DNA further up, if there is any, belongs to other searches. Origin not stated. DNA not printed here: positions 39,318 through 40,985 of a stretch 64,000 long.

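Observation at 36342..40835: HgdC-like double-activase megafusion with Cys-rich partner: candidate uncharacterised radical (ketyl-type) enzyme system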

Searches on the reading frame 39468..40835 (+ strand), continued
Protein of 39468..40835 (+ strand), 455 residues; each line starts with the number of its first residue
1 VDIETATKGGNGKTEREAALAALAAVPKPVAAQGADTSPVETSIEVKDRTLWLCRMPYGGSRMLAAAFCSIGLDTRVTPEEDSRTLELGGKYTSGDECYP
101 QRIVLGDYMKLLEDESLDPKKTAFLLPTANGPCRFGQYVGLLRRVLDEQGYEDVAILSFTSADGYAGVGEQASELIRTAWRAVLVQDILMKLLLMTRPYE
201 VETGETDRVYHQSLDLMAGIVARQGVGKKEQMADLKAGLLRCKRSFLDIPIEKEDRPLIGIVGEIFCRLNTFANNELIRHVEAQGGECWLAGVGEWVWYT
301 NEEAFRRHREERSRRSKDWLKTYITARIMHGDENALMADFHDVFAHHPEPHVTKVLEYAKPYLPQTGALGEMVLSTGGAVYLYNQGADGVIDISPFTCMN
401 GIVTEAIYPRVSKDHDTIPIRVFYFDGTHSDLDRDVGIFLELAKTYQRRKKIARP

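Call 77: find_homologous_proteins(query=P0177, max_evalue=1e-20)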
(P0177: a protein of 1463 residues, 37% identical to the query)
Query P0177 (1463 aa): 8000 proteins with E <= 1e-20 among 8000 candidates; the best 120 are listed.
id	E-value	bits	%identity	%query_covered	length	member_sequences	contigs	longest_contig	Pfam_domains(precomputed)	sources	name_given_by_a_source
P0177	0.0e+0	3302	100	100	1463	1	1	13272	PF01869.27,PF06050.20,PF09989.16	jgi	jgi:predicted CoA-substrate-specific enzyme activase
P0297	0.0e+0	2750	83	99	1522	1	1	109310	PF01869.27,PF09989.16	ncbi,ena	-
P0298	0.0e+0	2195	69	100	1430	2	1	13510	PF01869.27,PF06050.20,PF09989.16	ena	-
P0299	0.0e+0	2175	67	100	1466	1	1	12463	PF01869.27,PF06050.20,PF02782.23,PF09989.16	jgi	jgi:predicted CoA-substrate-specific enzyme activase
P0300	0.0e+0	2173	66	81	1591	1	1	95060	PF01869.27,PF09989.16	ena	-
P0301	0.0e+0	2173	68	100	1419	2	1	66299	PF01869.27,PF06050.20,PF09989.16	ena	-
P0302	0.0e+0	2165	68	99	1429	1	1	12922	PF01869.27,PF09989.16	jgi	-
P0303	0.0e+0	2155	68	99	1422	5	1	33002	PF01869.27,PF02782.23,PF09989.16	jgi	-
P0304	0.0e+0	2047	64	99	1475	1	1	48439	PF01869.27,PF09989.16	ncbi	-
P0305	0.0e+0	1619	53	99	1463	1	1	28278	PF01869.27,PF06050.20,PF09989.16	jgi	-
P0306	0.0e+0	1619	53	99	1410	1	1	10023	PF01869.27,PF09989.16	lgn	-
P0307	0.0e+0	1609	53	99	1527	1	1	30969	PF01869.27,PF06050.20,PF09989.16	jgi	jgi:predicted CoA-substrate-specific enzyme activase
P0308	0.0e+0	1605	53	100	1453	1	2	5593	PF01869.27,PF06050.20,PF09989.16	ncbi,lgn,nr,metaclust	ncbi:MAG: hypothetical protein AMS14_08580 [Planctomycetes bacterium DG_20]|nr:MAG: hypothetical pro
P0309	0.0e+0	1605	51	100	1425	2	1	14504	PF01869.27,PF09989.16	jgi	jgi:predicted CoA-substrate-specific enzyme activase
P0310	0.0e+0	1598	51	100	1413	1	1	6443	PF01869.27,PF02782.23,PF09989.16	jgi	-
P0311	0.0e+0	1594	52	100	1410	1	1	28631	PF01869.27,PF06050.20,PF09989.16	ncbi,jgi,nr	ncbi:MAG: CoA activase [Planctomycetes bacterium]|nr:CoA activase [Planctomycetota bacterium]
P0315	0.0e+0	1572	51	100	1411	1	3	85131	PF01869.27,PF06050.20,PF09989.16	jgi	-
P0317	0.0e+0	1563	50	99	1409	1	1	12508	PF01869.27,PF06050.20,PF09989.16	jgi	-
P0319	0.0e+0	1562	50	100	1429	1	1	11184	PF01869.27,PF06050.20,PF09989.16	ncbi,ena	-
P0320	0.0e+0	1558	51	99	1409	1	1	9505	PF01869.27,PF06050.20,PF09989.16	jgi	-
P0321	0.0e+0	1557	50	100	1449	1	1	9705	PF01869.27,PF06050.20,PF09989.16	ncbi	-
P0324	0.0e+0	1554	52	99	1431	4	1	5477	PF01869.27,PF06050.20,PF09989.16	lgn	-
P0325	0.0e+0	1552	51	100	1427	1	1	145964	PF01869.27,PF06050.20,PF09989.16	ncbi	-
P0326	0.0e+0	1548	50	99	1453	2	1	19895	PF01869.27,PF06050.20,PF09989.16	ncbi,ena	-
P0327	0.0e+0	1547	50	100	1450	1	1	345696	PF01869.27,PF06050.20,PF09989.16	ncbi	-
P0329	0.0e+0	1545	51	100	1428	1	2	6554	PF01869.27,PF06050.20,PF09989.16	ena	-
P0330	0.0e+0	1543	50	100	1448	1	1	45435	PF01869.27,PF06050.20,PF09989.16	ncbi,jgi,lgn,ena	ncbi:MAG: acyl-CoA dehydratase activase [Phycisphaerae bacterium]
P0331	0.0e+0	1542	50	99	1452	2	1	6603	PF01869.27,PF06050.20,PF09989.16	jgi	-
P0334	0.0e+0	1538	49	100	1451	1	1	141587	PF01869.27,PF06050.20,PF09989.16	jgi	jgi:predicted CoA-substrate-specific enzyme activase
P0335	0.0e+0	1536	50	99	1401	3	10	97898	PF01869.27,PF06050.20,PF09989.16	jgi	-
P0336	0.0e+0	1535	51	100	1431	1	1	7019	PF01869.27,PF06050.20,PF09989.16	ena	-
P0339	0.0e+0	1533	50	99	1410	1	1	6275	PF01869.27,PF06050.20,PF09989.16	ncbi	-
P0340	0.0e+0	1533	49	99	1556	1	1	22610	PF01869.27,PF06050.20,PF09989.16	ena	-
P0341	0.0e+0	1533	50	100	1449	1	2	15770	PF01869.27,PF06050.20,PF09989.16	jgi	-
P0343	0.0e+0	1533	51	99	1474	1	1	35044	PF01869.27,PF06050.20,PF09989.16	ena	-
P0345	0.0e+0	1528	52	99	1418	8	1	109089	PF01869.27,PF06050.20,PF09989.16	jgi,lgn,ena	-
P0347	0.0e+0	1527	50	99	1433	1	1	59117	PF01869.27,PF06050.20,PF02782.23,PF09989.16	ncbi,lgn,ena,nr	ncbi:MAG: CoA activase [Actinobacteria bacterium]|nr:CoA activase [Actinomycetota bacterium]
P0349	0.0e+0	1526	49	100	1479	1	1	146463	PF01869.27,PF06050.20,PF09989.16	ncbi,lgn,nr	ncbi:MAG: hypothetical protein JW936_07940 [Sedimentisphaerales bacterium]|nr:hypothetical protein [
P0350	0.0e+0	1526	52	99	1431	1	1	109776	PF01869.27,PF06050.20,PF09989.16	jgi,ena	-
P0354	0.0e+0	1521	51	99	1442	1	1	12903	PF01869.27,PF06050.20,PF09989.16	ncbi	-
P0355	0.0e+0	1521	51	99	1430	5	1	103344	PF01869.27,PF06050.20,PF09989.16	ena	-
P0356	0.0e+0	1520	52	78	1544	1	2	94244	PF01869.27,PF06050.20,PF09989.16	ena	-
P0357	0.0e+0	1519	51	99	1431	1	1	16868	PF01869.27,PF06050.20,PF09989.16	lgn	-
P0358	0.0e+0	1519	49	100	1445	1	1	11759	PF01869.27,PF06050.20,PF09989.16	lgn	-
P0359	0.0e+0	1518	51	99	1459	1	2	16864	PF01869.27,PF06050.20,PF09989.16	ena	-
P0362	0.0e+0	1518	52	99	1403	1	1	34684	PF01869.27,PF06050.20,PF09989.16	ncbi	ncbi:MAG: acyl-CoA dehydratase activase [Planctomycetota bacterium]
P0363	0.0e+0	1518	49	99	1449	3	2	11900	PF01869.27,PF06050.20,PF09989.16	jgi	-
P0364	0.0e+0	1517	49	100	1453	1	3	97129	PF01869.27,PF06050.20,PF09989.16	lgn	-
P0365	0.0e+0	1515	49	99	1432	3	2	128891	PF01869.27,PF06050.20,PF09989.16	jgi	jgi:predicted CoA-substrate-specific enzyme activase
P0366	0.0e+0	1514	50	100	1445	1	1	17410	PF01869.27,PF06050.20,PF09989.16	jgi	-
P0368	0.0e+0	1511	48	99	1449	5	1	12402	PF01869.27,PF06050.20,PF09989.16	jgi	-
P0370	0.0e+0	1510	51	99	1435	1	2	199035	PF01869.27,PF06050.20,PF09989.16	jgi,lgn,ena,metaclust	metaclust:\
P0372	0.0e+0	1507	49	100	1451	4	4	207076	PF01869.27,PF06050.20,PF09989.16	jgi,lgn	jgi:predicted CoA-substrate-specific enzyme activase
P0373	0.0e+0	1507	50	100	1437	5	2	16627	PF01869.27,PF06050.20,PF09989.16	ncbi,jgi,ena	-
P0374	0.0e+0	1506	49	99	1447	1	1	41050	PF01869.27,PF06050.20,PF09989.16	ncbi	-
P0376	0.0e+0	1506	51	99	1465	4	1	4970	PF01869.27,PF06050.20,PF09989.16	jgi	jgi:predicted CoA-substrate-specific enzyme activase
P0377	0.0e+0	1505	49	99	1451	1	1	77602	PF01869.27,PF06050.20,PF09989.16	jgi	jgi:predicted CoA-substrate-specific enzyme activase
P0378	0.0e+0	1505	50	99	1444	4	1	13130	PF01869.27,PF06050.20,PF09989.16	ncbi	-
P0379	0.0e+0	1504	49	99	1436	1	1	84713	PF01869.27,PF06050.20,PF09989.16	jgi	jgi:predicted CoA-substrate-specific enzyme activase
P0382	0.0e+0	1501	49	99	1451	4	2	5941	PF01869.27,PF06050.20,PF09989.16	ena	-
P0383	0.0e+0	1501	50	99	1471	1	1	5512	PF01869.27,PF06050.20,PF09989.16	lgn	-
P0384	0.0e+0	1501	50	99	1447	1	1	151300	PF01869.27,PF06050.20,PF09989.16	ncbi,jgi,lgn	-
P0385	0.0e+0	1499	49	100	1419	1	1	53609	PF01869.27,PF06050.20,PF09989.16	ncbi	-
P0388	0.0e+0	1496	48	99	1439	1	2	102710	PF01869.27,PF06050.20,PF09989.16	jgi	jgi:predicted CoA-substrate-specific enzyme activase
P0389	0.0e+0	1495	50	99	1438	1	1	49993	PF01869.27,PF06050.20,PF09989.16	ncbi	-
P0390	0.0e+0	1495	51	99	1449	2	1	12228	PF01869.27,PF06050.20,PF09989.16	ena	-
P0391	0.0e+0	1494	50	99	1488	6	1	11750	PF01869.27,PF06050.20,PF09989.16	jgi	-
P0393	0.0e+0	1493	49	99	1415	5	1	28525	PF01869.27,PF06050.20,PF02782.23,PF09989.16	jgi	-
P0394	0.0e+0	1493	49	99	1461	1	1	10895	PF01869.27,PF06050.20,PF09989.16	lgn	-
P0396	0.0e+0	1491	50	99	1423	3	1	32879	PF01869.27,PF06050.20,PF09989.16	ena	-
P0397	0.0e+0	1487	49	99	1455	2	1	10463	PF01869.27,PF06050.20,PF09989.16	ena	-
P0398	0.0e+0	1487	48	100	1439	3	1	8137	PF01869.27,PF06050.20,PF09989.16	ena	-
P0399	0.0e+0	1487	48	100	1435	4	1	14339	PF01869.27,PF06050.20,PF09989.16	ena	-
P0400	0.0e+0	1485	48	100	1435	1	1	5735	PF01869.27,PF06050.20,PF09989.16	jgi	jgi:predicted CoA-substrate-specific enzyme activase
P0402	0.0e+0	1482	48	99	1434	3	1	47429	PF01869.27,PF06050.20,PF09989.16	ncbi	-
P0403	0.0e+0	1482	48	99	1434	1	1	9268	PF01869.27,PF06050.20,PF09989.16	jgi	jgi:predicted CoA-substrate-specific enzyme activase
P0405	0.0e+0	1481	49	99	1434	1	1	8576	PF01869.27,PF06050.20,PF09989.16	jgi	jgi:predicted CoA-substrate-specific enzyme activase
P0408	0.0e+0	1480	50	99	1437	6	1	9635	PF01869.27,PF06050.20,PF09989.16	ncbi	-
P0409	0.0e+0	1480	49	99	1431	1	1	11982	PF01869.27,PF06050.20,PF02782.23,PF09989.16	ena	-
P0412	0.0e+0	1479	49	99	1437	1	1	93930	PF01869.27,PF06050.20,PF09989.16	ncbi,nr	ncbi:MAG: CoA activase [Phycisphaerae bacterium]|nr:CoA activase [Phycisphaerae bacterium]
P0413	0.0e+0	1479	50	99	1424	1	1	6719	PF01869.27,PF06050.20,PF09989.16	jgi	jgi:predicted CoA-substrate-specific enzyme activase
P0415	0.0e+0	1478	49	100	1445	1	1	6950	PF01869.27,PF06050.20,PF09989.16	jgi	-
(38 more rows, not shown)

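Call 91: find_encoding_contigs(protein=P0347, flank=5000, max_places=1)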
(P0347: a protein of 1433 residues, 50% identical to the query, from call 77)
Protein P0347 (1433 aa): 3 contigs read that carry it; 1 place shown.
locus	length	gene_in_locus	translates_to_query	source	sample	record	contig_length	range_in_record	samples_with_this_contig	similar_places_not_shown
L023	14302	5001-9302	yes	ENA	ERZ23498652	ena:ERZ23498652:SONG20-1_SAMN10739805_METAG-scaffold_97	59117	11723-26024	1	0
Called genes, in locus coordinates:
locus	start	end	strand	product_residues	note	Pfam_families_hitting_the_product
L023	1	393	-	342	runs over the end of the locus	PF01118:Semialdhyde_dh, PF02774:Semialdhyde_dhC, PF22698:Semialdhyde_dhC_1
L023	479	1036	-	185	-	PF00380:Ribosomal_S9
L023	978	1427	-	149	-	PF00572:Ribosomal_L13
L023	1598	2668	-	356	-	PF07607:DUF1570 (weak)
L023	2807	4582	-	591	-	PF00515:TPR_1, PF07719:TPR_2 (weak), PF13181:TPR_8 (weak), PF13414:TPR_11, PF13424:TPR_12, PF13371:TPR_9 (weak), PF00515:TPR_1, PF13181:TPR_8 (weak), +13 more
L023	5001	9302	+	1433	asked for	PF01869:BcrAD_BadFG, PF02782:FGGY_C (faint), PF01869:BcrAD_BadFG, PF09989:DUF2229, PF06050:HGD-D (faint)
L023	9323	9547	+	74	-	-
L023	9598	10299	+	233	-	PF02585:PIG-L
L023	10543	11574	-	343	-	PF04055:Radical_SAM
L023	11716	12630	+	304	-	PF01925:TauE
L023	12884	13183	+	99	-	PF00376:MerR, PF13411:MerR_1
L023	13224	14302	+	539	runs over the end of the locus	PF01514:YscJ_FliF, PF01706:FliG_C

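Call 99: search_protein_families(library=ncbifam, proteins=[L023:10543-11574:-], max_evalue=0.001)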
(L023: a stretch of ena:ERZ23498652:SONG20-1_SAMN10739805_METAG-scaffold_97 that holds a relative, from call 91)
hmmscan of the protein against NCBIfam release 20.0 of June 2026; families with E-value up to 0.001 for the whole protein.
L023:10543-11574:- (343 aa): 18 families
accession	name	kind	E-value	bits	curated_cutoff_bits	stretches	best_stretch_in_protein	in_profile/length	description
TIGR04337.1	AmmeMemoSam_rS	hypoth_equivalog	2.9e-117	391.5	220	1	11-341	3-332/349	AmmeMemoRadiSam system radical SAM enzyme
TIGR04041.1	activase_YjjW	hypoth_equivalog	1e-16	61.2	250.2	1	130-261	111-240/276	YjjW family glycine radical enzyme activase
TIGR02493.1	PFLA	equivalog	5.6e-16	58.6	231.75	1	75-246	14-185/235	pyruvate formate-lyase-activating protein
TIGR02494.1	PFLE_PFLC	subfamily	1.4e-13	50.8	174.35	1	137-249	133-244/293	glycyl-radical enzyme activating protein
NF048010.1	SfplDhtActHpsHDes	equivalog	1.4e-13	50.3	430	1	137-260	141-264/298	(2S)-3-sulfopropanediol dehydratase activating enzyme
TIGR02495.1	NrdG2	equivalog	3e-11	43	131.15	1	75-247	14-183/193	anaerobic ribonucleoside-triphosphate reductase activating protein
NF048008.1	SfplDhtActHpfHKleb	equivalog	1.3e-10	41.1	500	1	137-252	136-250/308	(2S)-3-sulfopropanediol dehydratase activating enzyme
NF033719.1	ind_deCO2_activ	equivalog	5.3e-10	39.1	425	1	134-246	136-247/302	indoleacetate decarboxylase activase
TIGR02666.1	moaA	equivalog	5.7e-10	38.7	284.05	1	87-246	20-182/336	GTP 3',8-cyclase MoaA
TIGR04395.1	cutC_activ_rSAM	equivalog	1e-08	34.9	360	1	137-245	139-246/309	choline TMA-lyase-activating enzyme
NF038283.1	viperin_w_prok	equivalog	1.9e-08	33.8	180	1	86-195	11-123/281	viperin family antiviral radical SAM protein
TIGR04003.1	rSAM_BssD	equivalog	1e-07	31.4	496.45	1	130-246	130-246/314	[benzylsuccinate synthase]-activating enzyme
NF033717.2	HPDL_rSAM_activ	equivalog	2.4e-07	30.3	420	1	134-246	137-250/311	4-hydroxyphenylacetate decarboxylase activase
NF043069.1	T4HPD_activ_SAM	equivalog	1.2e-06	28.1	425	1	108-246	98-241/299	trans-4-hydroxy-L-proline dehydratase activase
NF008356.0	PRK11145.1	equivalog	2.6e-06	26.9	375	1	75-246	19-190/246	pyruvate formate lyase 1-activating protein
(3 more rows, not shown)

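Call 101: find_homologous_proteins(query=P0188, max_evalue=1e-20)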
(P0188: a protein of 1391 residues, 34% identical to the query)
Query P0188 (1391 aa): 8000 proteins with E <= 1e-20 among 8000 candidates; the best 120 are listed.
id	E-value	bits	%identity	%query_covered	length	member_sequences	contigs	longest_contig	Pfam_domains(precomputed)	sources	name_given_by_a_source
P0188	0.0e+0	3211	100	100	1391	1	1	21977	PF01869.27,PF09989.16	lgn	-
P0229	0.0e+0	1944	59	100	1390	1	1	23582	PF01869.27,PF09989.16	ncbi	-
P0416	0.0e+0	1906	59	99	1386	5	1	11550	PF01869.27,PF09989.16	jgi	-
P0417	0.0e+0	1905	59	99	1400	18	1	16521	PF01869.27,PF09989.16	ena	-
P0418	0.0e+0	1897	58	99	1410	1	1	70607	PF01869.27,PF02782.23,PF09989.16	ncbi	ncbi:MAG: acyl-CoA dehydratase activase [bacterium]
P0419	0.0e+0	1886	58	99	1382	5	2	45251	PF01869.27,PF09989.16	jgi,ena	-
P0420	0.0e+0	1883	59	99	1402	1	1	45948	PF01869.27,PF09989.16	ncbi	-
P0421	0.0e+0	1871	58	99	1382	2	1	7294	PF01869.27,PF09989.16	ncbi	-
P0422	0.0e+0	1868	58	99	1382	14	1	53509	PF01869.27,PF09989.16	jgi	jgi:predicted CoA-substrate-specific enzyme activase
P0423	0.0e+0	1864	58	99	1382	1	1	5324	PF01869.27,PF09989.16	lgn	-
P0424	0.0e+0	1863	57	99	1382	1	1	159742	PF01869.27,PF09989.16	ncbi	-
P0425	0.0e+0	1863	57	99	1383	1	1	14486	PF01869.27,PF09989.16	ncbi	-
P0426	0.0e+0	1860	57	99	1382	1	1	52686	PF01869.27,PF09989.16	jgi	jgi:predicted CoA-substrate-specific enzyme activase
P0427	0.0e+0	1856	57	99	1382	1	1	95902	PF01869.27,PF09989.16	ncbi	-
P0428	0.0e+0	1846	58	99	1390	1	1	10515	PF01869.27,PF09989.16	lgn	-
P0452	0.0e+0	1404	47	99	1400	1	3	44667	PF01869.27,PF09989.16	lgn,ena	-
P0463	0.0e+0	1372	46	99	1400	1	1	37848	PF01869.27,PF00370.28,PF09989.16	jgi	jgi:predicted CoA-substrate-specific enzyme activase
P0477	0.0e+0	1356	47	99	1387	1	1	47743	PF01869.27,PF00370.28,PF06050.20,PF09989.16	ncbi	ncbi:MAG: acyl-CoA dehydratase activase [Acidobacteriota bacterium]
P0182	0.0e+0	1341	46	99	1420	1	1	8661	PF01869.27,PF09989.16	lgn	-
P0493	0.0e+0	1332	45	99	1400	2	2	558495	PF01869.27,PF09989.16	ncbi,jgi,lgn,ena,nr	ncbi:MAG TPA: acyl-CoA dehydratase activase [Candidatus Brocadiia bacterium]|nr:acyl-CoA dehydratase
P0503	0.0e+0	1326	44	99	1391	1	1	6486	PF01869.27,PF06050.20,PF09989.16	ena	-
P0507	0.0e+0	1322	45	99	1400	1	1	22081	PF01869.27,PF09989.16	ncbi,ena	-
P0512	0.0e+0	1318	46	98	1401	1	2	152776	PF01869.27,PF06050.20,PF09989.16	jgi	jgi:predicted CoA-substrate-specific enzyme activase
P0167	0.0e+0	1317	44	99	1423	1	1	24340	PF01869.27,PF09989.16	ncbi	-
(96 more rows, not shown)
